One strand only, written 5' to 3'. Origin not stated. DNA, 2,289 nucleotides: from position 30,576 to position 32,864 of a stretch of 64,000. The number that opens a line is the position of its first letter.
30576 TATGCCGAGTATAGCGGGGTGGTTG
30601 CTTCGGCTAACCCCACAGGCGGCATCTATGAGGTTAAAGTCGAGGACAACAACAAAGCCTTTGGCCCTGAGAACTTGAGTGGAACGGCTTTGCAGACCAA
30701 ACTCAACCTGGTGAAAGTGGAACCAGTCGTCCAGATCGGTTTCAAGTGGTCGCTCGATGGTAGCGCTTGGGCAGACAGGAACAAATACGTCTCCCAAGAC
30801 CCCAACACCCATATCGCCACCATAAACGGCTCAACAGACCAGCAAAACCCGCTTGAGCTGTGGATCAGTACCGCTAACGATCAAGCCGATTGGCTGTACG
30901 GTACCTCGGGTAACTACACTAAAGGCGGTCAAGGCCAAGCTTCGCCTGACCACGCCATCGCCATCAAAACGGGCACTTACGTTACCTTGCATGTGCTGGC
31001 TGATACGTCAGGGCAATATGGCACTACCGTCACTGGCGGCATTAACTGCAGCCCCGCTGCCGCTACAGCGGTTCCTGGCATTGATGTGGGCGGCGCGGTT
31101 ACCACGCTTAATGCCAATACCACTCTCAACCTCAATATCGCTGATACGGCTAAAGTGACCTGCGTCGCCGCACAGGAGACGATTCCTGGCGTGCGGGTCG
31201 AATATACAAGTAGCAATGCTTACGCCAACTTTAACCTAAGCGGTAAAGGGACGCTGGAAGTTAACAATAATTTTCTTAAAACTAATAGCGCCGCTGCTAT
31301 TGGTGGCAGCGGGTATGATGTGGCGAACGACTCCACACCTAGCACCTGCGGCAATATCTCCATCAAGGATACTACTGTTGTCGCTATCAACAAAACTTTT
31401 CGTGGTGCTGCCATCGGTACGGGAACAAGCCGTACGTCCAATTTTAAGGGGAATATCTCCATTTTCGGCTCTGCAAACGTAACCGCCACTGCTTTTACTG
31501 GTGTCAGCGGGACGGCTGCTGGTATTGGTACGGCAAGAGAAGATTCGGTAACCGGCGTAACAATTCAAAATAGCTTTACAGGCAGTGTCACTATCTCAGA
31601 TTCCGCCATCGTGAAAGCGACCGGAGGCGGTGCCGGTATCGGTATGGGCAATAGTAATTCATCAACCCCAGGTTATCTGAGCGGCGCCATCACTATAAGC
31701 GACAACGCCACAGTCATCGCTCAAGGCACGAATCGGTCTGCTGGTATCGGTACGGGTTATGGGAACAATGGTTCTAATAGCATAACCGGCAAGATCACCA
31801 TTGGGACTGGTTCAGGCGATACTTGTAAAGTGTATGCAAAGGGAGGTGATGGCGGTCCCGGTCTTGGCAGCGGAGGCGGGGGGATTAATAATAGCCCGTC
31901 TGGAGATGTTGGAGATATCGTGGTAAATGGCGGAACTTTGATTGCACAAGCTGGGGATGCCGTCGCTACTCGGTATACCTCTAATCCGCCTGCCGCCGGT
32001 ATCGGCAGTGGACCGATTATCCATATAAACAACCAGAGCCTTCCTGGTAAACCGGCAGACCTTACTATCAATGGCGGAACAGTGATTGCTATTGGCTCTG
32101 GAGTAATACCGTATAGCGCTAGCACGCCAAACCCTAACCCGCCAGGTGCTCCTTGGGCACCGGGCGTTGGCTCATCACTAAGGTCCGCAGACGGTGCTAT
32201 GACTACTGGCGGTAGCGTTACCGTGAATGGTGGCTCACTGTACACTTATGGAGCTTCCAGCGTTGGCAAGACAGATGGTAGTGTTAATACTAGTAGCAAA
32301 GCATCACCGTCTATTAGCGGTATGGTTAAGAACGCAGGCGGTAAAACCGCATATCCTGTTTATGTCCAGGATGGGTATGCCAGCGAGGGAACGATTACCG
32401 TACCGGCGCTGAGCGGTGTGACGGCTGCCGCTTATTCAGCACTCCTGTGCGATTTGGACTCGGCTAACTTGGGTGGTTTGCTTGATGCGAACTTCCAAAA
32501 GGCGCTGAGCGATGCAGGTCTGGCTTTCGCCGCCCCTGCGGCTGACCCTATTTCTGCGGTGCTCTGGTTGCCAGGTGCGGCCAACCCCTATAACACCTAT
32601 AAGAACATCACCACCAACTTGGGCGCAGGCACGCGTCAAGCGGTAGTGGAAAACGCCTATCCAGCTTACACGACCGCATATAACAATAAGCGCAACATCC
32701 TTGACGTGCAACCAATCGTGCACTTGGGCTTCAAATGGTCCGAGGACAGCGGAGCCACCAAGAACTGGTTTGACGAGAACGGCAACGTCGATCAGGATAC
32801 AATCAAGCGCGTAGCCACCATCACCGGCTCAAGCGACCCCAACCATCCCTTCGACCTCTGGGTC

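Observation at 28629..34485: Undescribed ~570-660 aa surface-protein module repeated at least 7 times in three giant paralogues within 64 kb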

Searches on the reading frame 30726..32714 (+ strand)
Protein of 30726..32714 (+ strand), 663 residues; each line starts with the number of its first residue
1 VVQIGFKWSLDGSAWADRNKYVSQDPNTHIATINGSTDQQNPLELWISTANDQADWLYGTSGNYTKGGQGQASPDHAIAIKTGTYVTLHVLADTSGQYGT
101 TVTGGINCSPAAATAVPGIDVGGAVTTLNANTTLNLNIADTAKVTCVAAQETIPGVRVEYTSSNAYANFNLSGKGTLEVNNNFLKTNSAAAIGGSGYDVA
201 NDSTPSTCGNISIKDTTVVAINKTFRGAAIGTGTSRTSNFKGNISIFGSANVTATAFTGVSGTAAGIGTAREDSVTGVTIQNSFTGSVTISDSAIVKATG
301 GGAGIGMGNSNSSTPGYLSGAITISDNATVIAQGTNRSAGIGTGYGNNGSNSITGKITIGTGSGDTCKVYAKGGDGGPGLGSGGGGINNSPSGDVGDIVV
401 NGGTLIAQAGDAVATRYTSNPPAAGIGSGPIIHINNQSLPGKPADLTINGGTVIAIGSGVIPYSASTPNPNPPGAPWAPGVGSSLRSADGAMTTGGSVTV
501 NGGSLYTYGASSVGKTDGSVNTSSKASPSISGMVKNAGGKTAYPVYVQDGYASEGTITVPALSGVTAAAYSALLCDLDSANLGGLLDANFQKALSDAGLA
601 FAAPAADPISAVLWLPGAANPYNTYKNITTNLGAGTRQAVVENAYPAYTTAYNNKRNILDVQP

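Call 10: find_homologous_proteins(query=window:30726-32714:+)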
Query window:30726-32714:+ (663 aa): 1 proteins with E <= 0.001 among 8000 candidates.
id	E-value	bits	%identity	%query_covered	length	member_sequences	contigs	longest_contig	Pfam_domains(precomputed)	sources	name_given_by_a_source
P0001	2.5e-82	296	39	99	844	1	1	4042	-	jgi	jgi:hypothetical protein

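Call 11: search_solved_structures(query=window:30726-32714:+, max_evalue=10)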
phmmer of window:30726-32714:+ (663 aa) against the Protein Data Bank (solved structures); distinct sequences matched with E-value up to 10: 1.
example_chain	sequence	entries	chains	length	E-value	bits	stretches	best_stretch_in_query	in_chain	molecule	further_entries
8urf_A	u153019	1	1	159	0.86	11.3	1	8-65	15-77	Asialoglycoprotein receptor 2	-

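Call 23: search_protein_families(library=pfam, proteins=[window:30726-32714:+, P0001], max_evalue=10)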
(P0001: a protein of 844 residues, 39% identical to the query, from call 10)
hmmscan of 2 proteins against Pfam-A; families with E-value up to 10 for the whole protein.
window:30726-32714:+ (663 aa): 2 families
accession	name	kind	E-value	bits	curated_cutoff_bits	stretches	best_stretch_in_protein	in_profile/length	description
PF18889.6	Beta_helix_3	-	0.13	13.1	27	4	447-459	2-13/20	Beta helix repeat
PF23979.1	DUF7304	-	0.25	11.8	27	1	294-321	11-38/72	Domain of unknown function (DUF7304)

P0001 (844 aa): 1 family
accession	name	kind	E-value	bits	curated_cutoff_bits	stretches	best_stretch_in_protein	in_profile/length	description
PF18889.6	Beta_helix_3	-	0.0034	18.1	27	2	246-274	2-19/20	Beta helix repeat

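Call 28: search_protein_representatives(alignment_id=A1)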
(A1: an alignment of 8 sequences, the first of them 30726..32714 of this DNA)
Query: 8 sequences, 576 profile positions. Proteins with E-value up to 0.001 (for the whole library): 1707; up to 1e-10: 295; up to 1e-30: 13. The best 150 are listed.
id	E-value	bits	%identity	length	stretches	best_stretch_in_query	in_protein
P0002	0.0e+00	1896.0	-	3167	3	2-575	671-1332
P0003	0.0e+00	1424.2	-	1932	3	2-557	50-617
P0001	3.9e-194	663.2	-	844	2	199-574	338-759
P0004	1.2e-126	440.3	-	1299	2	2-349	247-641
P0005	4.0e-99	349.4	-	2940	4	204-559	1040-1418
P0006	6.4e-95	335.6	-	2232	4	3-557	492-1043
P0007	2.0e-86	307.5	-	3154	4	25-465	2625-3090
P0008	4.7e-81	289.8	-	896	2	2-572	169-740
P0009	1.8e-65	238.4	-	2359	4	2-531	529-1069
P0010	7.9e-49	183.4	-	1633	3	2-563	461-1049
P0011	1.9e-44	168.9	-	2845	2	5-557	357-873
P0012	9.7e-43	163.3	-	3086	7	93-535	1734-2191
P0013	9.6e-31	123.7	-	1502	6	146-414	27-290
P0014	2.0e-30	122.6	-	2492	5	144-453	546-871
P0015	3.3e-29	118.6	-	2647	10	260-470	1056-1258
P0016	9.1e-29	117.1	-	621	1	66-572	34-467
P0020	1.9e-26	109.5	-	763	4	160-350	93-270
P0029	6.2e-23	97.9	-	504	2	3-344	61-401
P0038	1.2e-20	90.3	-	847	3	189-419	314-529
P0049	2.6e-19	85.9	-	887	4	197-382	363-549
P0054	5.7e-19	84.8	-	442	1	296-559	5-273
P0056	1.4e-18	83.5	-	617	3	144-350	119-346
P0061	3.2e-18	82.3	-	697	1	129-446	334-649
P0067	1.0e-17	80.6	-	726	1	3-376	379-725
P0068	1.1e-17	80.6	-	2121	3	296-572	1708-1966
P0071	1.4e-17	80.2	-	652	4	209-315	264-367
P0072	1.4e-17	80.2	-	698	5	169-417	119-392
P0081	4.7e-17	78.5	-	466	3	152-349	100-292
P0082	5.1e-17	78.4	-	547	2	194-427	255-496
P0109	2.7e-15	72.7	-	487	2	157-378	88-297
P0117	4.0e-15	72.1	-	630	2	427-572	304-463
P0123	1.0e-14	70.8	-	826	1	119-559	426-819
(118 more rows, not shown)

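Call 30: predict_structure(alignment_id=A1)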
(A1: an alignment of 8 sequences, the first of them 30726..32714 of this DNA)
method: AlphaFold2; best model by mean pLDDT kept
length: 663 residues; sequences in the alignment: 8
mean_pLDDT: 69.5   pTM: 0.85
mean pLDDT of the five models: 69.5, 68.3, 68.2, 61.8, 60.1
residues with pLDDT >= 90: 100; 70-90: 239; 50-70: 206; < 50: 118
segments of 3 or more residues with pLDDT < 50: 183-188, 195-205, 386-388, 415-420, 461-476, 487-491, 511-526, 563-566, 603-609, 618-634, 640-656, 661-663
pLDDT, mean of each block of 10 residues (from residue 1): 68 68 79 90 90 81 82 84 92 79 74 72 68 93 80 74 78 90 49 48 54 90 63 60 91 75 70 56 83 90 71 67 95 79 69 84 90 82 60 77 89 53 73 52 79 78 42 51 57 65 73 42 49 68 62 62 52 69 77 76 47 58 47 48 40 45 44
secondary structure, 60 per line:
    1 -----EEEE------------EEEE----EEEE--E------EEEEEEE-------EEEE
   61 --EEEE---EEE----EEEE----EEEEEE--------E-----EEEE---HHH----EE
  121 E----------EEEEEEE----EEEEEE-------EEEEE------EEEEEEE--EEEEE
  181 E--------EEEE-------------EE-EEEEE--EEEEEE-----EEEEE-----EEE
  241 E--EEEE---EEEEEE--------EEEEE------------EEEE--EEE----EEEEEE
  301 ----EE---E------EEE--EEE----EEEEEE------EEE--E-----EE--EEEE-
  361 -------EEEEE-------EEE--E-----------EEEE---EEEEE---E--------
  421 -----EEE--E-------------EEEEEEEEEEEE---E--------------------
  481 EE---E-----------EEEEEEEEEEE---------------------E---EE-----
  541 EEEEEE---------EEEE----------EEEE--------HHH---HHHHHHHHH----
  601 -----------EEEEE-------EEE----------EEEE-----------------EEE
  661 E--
elements in order (helices of 4 or more, strands of 3 or more residues): E6-9 E22-25 E30-33 E43-49 E57-60 E63-66 E70-72 E77-80 E85-90 E105-108 E119-121 E132-138 E143-148 E156-160 E167-173 E176-181 E190-193 E210-214 E217-222 E228-232 E238-241 E244-247 E251-256 E265-269 E282-285 E288-290 E295-300 E317-319 E322-324 E329-334 E341-343 E356-359 E368-372 E380-382 E397-400 E404-408 E426-428 E445-456 E498-508 E541-546 E556-559 E570-573 H588-596 E612-616 E624-626 E637-640 E658-661

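Call 33: fold_search(model_id=the predicted structure, library=pdb)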
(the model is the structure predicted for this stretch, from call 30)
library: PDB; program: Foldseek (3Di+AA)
matches with E <= 10: 55; with E <= 0.001: 0
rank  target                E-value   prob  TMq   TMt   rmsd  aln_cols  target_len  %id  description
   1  4nk6                  2.0e-01  0.13  0.18  0.24  15.7       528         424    7  Crystal Structure of the periplasmic alginate epimerase AlgG (released 2014-01-15)
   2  4ozz                  2.4e-01  0.08  0.15  0.20  15.1       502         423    9  Crystal Structure of the periplasmic alginate epimerase AlgG T265N T268M double mutant (released 2015-03-04)
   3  4pex_B                3.4e-01  0.03  0.12  0.13  18.4       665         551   12  Structure of the E502A variant of sacteLam55A from Streptomyces sp. SirexAA-E in complex with glucose (released 2015-03-18)
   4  5w6p_D                5.4e-01  0.04  0.13  0.13  17.6       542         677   11  Crystal structure of Bacteriophage CBA120 tailspike protein 2 enzymatically active domain (TSP2dN, orf211) (released 2018-10-24)
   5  4pex_A                9.7e-01  0.02  0.12  0.14  20.0       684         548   10  Structure of the E502A variant of sacteLam55A from Streptomyces sp. SirexAA-E in complex with glucose (released 2015-03-18)
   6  7o9o                  1.0e+00  0.08  0.14  0.23  17.4       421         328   11  Crystal structure of the Awp3b (adhesin-like wall protein 3b) A-domain from Candida glabrata (released 2021-12-15)
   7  4rm6                  1.3e+00  0.01  0.12  0.11  24.5       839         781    8  Crystal structure of Hemopexin Binding Protein (released 2016-05-18)
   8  7koh_D                1.4e+00  0.02  0.11  0.12  17.6       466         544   12  Crystal structure of antigen 43 from Escherichia coli EDL933 (released 2022-03-09)
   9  4y9v_A                1.4e+00  0.08  0.21  0.23  14.4       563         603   11  Gp54 tailspike of Acinetobacter baumannii bacteriophage AP22 in complex with A. baumannii capsular saccharide (released 2017-02-01)
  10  4ozy                  1.5e+00  0.03  0.16  0.20  14.9       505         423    9  Crystal Structure of the periplasmic alginate epimerase AlgG T265N mutant (released 2015-03-04)
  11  4pey_A                1.5e+00  0.02  0.13  0.14  17.0       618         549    9  Structure of the E502A variant of sacteLam55A from Streptomyces sp. SirexAA-E in complex with laminaritriose (released 2015-03-18)
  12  8oq0                  1.6e+00  0.05  0.18  0.19  13.7       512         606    8  Crystal structure of tailspike depolymerase (APK09_gp48) from Acinetobacter phage APK09 (released 2023-05-31)
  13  9mne_B                1.9e+00  0.01  0.09  0.07  25.6       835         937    8  Crystal structure of enteropathogenic Escherichia coli EspC (released 2025-10-29)
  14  5ny0                  2.2e+00  0.08  0.20  0.33  13.6       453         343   13  L. reuters 100-23 SRRP (released 2018-03-21)
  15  3h09_B                2.3e+00  0.01  0.11  0.09  21.8       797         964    8  The structure of Haemophilus influenzae IgA1 protease (released 2009-04-21)
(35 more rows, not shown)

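Call 34: search_protein_families(library=pfam, proteins=[P0004, P0008, P0013, P0016, P0029, P0054, P0067, P0117, P0123], max_evalue=0.01)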
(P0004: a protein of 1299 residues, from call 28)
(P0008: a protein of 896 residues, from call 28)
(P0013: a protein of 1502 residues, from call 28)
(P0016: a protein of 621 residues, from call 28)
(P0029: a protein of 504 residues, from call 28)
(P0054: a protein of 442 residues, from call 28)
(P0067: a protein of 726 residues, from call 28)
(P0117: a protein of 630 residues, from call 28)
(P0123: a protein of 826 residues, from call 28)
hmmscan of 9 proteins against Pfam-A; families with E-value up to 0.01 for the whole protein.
P0004 (1299 aa): 9 families
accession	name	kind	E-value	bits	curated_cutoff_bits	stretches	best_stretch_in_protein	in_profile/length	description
PF13620.12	CarboxypepD_reg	-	1.9e-35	121.5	32.3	3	1146-1213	2-72/82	Carboxypeptidase regulatory-like domain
PF13715.12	CarbopepD_reg_2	-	1.8e-24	86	32.2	3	958-1032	1-74/88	CarboxypepD_reg-like domain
PF17210.9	SdrD_B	-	1.4e-10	41.8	29.7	0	962-1010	16-66/112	SdrD B-like domain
PF17802.7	SpaA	-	6.6e-09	36.2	23.1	0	1151-1194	8-56/91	Prealbumin-like fold domain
PF15976.11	CooC_C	-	0.00038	20.9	29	0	1142-1200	15-69/93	CS1-pili formation C-terminal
PF01833.30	TIG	-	0.0031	17.9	20.9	0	63-97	3-27/84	IPT/TIG domain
PF02369.22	Big_1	-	0.0037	17.8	34.9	0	957-992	20-57/93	Bacterial Ig-like domain (group 1)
PF08308.17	PEGA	-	0.0043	17.4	20.8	0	1185-1221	30-66/71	PEGA domain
PF25020.1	TTR_TEN1-4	-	0.0095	16.3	27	0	1145-1204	8-67/86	Teneurin TTR-like domain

P0008 (896 aa): 0 families

P0013 (1502 aa): 3 families
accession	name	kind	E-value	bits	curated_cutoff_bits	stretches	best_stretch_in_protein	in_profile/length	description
PF18889.6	Beta_helix_3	-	4.7e-52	173.2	27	7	952-973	1-19/20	Beta helix repeat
PF09479.16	Flg_new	-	2.9e-16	59.8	27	1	1233-1302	1-65/65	Listeria-Bacteroides repeat domain (List_Bact_rpt)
PF02368.24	Big_2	-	3.4e-05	24.1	22.8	1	1418-1491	5-70/79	Bacterial Ig-like domain (group 2)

P0016 (621 aa): 1 family
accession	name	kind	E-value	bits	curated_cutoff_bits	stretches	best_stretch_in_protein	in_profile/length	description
PF18889.6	Beta_helix_3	-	0.0036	18.1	27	1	272-294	1-20/20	Beta helix repeat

P0029 (504 aa): 0 families

P0054 (442 aa): 0 families

P0067 (726 aa): 0 families

P0117 (630 aa): 0 families

P0123 (826 aa): 1 family
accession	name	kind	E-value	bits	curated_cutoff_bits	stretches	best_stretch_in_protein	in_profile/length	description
PF09479.16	Flg_new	-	9e-32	109.4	27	3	134-201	1-65/65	Listeria-Bacteroides repeat domain (List_Bact_rpt)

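Call 35: find_encoding_contigs(protein=P0004, flank=10000, max_places=4)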
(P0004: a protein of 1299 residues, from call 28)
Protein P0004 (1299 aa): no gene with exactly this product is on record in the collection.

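Call 36: find_encoding_contigs(protein=P0008, flank=10000, max_places=4)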
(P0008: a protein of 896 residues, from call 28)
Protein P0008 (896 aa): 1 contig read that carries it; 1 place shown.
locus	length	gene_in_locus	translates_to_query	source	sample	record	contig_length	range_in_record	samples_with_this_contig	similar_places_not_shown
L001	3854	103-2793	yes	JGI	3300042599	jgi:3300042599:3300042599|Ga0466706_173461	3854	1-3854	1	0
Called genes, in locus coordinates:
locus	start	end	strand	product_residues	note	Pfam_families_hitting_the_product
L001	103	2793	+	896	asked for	-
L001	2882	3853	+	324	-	?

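Call 41: find_related_loci(query=A2, collection=genome_contigs, flank=10000)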
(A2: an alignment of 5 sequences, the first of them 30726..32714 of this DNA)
Query A2 (663 aa) in genome_contigs; peptide patterns used: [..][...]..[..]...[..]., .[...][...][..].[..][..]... (x = any residue, [..] = any of these).
14 stretches matched a pattern, but none encodes a relative of the query by tblastn (E <= 1e-3).

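Call 42: list_cluster_members(proteins=[P0002, P0003, P0004, P0005, P0006, P0007, P0009, P0010, P0011, P0012])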
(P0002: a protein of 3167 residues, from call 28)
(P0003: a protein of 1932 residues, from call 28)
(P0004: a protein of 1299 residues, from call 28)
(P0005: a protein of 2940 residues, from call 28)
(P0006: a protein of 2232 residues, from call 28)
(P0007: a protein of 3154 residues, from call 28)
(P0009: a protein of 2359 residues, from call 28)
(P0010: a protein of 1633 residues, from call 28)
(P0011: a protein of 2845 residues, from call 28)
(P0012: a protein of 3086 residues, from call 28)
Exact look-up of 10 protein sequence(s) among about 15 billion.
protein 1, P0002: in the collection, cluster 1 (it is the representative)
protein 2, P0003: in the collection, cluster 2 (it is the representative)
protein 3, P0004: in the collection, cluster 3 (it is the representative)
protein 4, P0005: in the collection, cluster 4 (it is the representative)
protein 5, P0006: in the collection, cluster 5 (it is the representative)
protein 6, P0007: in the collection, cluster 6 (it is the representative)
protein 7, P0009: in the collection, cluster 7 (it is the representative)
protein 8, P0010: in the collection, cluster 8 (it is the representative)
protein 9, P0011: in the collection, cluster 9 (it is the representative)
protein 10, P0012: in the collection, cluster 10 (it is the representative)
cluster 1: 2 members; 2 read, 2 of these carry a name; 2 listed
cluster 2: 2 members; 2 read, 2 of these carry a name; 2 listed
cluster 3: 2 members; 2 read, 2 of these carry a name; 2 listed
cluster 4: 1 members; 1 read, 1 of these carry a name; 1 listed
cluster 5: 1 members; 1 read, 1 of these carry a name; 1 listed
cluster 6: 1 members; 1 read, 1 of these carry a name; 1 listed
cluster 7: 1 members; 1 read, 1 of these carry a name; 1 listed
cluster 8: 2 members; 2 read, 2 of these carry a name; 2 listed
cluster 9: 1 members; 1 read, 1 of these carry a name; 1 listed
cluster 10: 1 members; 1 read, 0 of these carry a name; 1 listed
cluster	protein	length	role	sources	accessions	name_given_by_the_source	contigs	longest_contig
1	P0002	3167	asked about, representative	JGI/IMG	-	hypothetical protein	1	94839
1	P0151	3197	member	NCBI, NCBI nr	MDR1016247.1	MAG: hypothetical protein LBL67_02090 [Coriobacteriales bacterium] | hypothetical protein [Coriobacteriales bacterium]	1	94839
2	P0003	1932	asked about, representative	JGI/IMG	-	hypothetical protein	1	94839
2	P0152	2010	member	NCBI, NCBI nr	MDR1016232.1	MAG: hypothetical protein LBL67_02015 [Coriobacteriales bacterium] | hypothetical protein [Coriobacteriales bacterium]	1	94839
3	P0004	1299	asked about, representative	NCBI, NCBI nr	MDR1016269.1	MAG: carboxypeptidase-like regulatory domain-containing protein [Coriobacteriales ... | carboxypeptidase-like regulatory domain-containing protein [Coriobacteriales bacterium]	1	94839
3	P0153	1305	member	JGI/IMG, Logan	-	hypothetical protein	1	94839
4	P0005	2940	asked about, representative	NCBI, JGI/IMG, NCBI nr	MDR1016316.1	MAG: carboxypeptidase regulatory-like domain-containing protein [Coriobacteriales ... | uncharacterized repeat protein (TIGR02543 family) | carboxypeptidase regulatory-like domain-containing protein [Coriobacteriales bacterium]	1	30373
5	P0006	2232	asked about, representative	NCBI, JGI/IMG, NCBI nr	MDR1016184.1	MAG: hypothetical protein LBL67_01770 [Coriobacteriales bacterium] | hypothetical protein | hypothetical protein [Coriobacteriales bacterium]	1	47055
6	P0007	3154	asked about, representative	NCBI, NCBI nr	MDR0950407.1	MAG: hypothetical protein LBM13_02035, partial [Candidatus Ancillula sp.] | hypothetical protein [Candidatus Ancillula sp.]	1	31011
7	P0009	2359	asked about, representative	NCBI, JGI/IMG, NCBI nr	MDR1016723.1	MAG: hypothetical protein LBL67_04590 [Coriobacteriales bacterium] | hypothetical protein | hypothetical protein [Coriobacteriales bacterium]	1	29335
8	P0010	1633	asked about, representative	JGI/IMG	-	hypothetical protein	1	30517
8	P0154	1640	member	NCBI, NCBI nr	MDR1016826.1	MAG: hypothetical protein LBL67_05140 [Coriobacteriales bacterium] | hypothetical protein [Coriobacteriales bacterium]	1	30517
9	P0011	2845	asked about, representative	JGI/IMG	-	hypothetical protein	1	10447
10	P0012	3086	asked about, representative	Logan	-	-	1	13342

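Call 44: search_solved_structures(query=A1, max_evalue=10)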
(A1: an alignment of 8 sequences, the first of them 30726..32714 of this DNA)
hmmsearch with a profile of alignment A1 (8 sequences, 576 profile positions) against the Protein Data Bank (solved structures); distinct sequences matched with E-value up to 10: 1.
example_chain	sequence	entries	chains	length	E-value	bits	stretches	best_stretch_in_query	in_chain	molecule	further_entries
8h2i_bE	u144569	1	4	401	0.52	12.2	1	412-466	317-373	MCPv4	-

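Call 48: search_protein_families(library=pfam, proteins=[L001:2882-3853:+], max_evalue=10)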
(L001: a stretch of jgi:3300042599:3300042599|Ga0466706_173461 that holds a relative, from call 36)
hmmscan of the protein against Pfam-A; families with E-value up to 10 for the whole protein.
L001:2882-3853:+ (324 aa): 0 families

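Call 49: search_protein_families(library=ncbifam, proteins=[window:30726-32714:+, P0013], max_evalue=10)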
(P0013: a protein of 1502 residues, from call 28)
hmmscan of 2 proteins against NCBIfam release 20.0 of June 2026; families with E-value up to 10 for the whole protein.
window:30726-32714:+ (663 aa): 0 families

P0013 (1502 aa): 1 family
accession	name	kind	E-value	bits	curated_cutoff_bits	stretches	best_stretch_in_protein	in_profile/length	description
TIGR02543.1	List_Bact_rpt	repeat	0.00054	20.3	20.95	1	1265-1306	2-43/44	TIGR02543 family repeat protein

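Call 60: find_encoding_contigs(protein=P0006, flank=10000, max_places=3)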
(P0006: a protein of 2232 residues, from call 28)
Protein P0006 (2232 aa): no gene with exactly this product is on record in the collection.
